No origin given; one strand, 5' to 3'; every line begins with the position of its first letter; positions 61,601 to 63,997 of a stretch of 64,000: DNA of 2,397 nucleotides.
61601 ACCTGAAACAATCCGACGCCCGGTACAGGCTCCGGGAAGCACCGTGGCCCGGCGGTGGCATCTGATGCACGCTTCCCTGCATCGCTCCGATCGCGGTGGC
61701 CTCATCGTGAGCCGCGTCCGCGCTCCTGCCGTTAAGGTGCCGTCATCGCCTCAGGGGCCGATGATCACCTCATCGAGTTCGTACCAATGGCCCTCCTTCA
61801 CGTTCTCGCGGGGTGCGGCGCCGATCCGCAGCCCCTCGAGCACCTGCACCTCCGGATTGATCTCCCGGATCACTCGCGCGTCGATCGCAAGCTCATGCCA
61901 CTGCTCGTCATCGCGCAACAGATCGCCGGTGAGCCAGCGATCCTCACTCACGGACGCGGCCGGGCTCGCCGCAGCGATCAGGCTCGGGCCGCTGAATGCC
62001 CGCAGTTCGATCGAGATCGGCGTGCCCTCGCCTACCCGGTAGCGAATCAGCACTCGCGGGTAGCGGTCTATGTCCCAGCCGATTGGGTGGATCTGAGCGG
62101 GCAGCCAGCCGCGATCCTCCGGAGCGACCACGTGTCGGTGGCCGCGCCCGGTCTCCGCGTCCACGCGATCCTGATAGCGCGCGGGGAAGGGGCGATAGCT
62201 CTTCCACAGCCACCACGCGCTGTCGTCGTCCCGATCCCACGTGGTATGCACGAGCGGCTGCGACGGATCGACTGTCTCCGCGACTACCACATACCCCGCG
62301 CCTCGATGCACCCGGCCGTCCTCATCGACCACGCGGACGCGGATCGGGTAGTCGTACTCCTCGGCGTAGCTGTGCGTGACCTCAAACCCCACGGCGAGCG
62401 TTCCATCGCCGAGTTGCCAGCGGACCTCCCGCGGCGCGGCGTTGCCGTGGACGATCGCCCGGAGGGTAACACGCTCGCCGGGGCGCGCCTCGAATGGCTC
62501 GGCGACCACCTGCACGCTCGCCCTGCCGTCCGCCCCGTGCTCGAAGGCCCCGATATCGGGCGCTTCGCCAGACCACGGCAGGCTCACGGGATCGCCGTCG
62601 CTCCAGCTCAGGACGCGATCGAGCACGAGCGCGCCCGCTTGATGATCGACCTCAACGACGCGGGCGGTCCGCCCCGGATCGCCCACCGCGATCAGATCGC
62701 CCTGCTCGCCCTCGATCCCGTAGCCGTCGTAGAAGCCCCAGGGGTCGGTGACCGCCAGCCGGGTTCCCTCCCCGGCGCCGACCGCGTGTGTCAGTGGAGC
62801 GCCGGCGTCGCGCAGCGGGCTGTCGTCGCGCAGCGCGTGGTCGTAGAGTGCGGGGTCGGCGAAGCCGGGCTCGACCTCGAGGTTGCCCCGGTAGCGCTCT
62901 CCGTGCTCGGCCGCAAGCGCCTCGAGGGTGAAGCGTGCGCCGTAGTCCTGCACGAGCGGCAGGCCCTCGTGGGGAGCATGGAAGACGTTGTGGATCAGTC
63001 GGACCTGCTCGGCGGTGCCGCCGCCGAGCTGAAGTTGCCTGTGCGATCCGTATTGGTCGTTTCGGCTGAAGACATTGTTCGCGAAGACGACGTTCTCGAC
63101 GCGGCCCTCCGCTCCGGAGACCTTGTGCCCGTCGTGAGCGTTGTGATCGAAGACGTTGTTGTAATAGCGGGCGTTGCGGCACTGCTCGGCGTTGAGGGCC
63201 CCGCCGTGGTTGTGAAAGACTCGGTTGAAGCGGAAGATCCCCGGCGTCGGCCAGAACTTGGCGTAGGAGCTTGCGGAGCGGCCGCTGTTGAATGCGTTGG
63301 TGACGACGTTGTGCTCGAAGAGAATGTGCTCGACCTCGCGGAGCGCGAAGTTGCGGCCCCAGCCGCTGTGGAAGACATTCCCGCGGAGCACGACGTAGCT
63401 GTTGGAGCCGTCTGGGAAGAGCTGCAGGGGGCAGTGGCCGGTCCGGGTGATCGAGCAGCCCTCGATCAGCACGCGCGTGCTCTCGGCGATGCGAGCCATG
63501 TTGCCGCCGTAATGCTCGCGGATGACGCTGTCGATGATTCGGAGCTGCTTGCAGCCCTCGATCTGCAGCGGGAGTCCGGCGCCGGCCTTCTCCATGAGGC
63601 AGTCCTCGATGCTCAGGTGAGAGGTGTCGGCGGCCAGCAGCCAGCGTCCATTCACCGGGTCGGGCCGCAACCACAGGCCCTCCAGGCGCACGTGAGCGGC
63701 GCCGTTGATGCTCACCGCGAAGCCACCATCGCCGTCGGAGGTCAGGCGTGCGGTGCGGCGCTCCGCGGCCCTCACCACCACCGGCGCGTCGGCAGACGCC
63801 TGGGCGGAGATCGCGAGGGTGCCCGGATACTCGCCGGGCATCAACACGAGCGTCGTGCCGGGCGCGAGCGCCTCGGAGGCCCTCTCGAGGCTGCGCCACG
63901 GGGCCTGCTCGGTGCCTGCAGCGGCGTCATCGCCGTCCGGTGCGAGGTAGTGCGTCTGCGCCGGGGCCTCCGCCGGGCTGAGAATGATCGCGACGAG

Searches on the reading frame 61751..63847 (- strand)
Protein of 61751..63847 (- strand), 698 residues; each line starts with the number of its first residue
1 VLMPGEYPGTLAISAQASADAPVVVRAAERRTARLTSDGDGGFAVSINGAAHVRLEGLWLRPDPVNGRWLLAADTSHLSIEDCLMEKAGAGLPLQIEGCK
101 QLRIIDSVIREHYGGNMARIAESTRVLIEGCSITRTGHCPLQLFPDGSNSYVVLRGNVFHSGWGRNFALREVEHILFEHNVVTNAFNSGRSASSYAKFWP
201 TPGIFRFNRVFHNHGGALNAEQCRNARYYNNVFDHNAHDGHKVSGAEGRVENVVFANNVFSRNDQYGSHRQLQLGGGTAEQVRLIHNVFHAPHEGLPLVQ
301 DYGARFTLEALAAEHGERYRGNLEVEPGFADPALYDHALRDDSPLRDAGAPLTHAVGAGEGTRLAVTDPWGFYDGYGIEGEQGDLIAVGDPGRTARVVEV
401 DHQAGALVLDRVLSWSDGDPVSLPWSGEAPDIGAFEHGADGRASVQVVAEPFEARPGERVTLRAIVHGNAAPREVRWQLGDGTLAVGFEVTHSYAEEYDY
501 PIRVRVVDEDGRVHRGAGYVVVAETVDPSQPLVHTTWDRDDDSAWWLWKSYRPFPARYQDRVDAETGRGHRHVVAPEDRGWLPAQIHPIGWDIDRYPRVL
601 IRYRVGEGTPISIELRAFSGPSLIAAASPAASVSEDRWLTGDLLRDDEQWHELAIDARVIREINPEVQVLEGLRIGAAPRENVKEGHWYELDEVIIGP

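Call 65: search_protein_families(library=pfam, proteins=[window:61751-63847:-], max_evalue=0.00001)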
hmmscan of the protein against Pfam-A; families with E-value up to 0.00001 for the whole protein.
window:61751-63847:- (698 aa): 3 families
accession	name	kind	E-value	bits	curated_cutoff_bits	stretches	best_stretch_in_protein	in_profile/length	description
PF13229.12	Beta_helix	-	2.5e-14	53.6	25.9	1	71-193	27-145/158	Right handed beta helix region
PF18911.6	PKD_4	-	5.4e-08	33.2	27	1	454-514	14-76/85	PKD domain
PF00801.26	PKD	-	2.7e-07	30.9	23.5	1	445-515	2-74/80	PKD domain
